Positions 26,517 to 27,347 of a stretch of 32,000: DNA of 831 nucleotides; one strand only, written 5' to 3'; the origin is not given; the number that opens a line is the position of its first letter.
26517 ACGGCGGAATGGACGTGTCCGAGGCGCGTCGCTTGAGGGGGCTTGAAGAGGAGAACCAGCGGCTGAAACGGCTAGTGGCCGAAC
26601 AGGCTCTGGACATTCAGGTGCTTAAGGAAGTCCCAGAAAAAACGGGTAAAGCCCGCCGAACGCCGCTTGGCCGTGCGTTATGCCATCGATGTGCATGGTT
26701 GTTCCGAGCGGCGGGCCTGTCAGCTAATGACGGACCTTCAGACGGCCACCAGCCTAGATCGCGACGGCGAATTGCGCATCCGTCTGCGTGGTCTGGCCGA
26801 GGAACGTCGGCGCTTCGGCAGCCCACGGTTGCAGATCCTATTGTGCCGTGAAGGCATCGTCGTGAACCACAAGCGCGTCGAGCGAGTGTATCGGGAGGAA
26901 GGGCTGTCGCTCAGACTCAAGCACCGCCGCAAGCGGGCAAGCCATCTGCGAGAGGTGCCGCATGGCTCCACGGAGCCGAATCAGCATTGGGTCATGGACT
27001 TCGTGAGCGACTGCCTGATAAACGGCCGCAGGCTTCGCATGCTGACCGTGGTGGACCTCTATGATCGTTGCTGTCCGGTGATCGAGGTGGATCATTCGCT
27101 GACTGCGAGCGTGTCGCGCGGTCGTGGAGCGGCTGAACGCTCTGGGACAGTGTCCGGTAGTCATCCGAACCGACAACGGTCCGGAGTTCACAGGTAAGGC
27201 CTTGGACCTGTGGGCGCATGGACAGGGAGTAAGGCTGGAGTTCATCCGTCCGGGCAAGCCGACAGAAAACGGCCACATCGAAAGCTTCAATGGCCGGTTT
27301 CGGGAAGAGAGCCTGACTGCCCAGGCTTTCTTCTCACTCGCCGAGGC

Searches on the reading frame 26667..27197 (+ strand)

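Call 63: search_protein_families(library=pfam, proteins=[window:26667-27197:+], max_evalue=0.001)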
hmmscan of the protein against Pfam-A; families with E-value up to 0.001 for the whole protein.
window:26667-27197:+ (176 aa): 2 families
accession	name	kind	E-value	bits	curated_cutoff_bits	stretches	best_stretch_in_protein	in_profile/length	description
PF13276.12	HTH_21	-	3.1e-10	40.6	28.1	1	36-89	6-59/60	HTH-like domain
PF00665.32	rve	-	2.3e-07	31.5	32.6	1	102-147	2-48/102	Integrase core domain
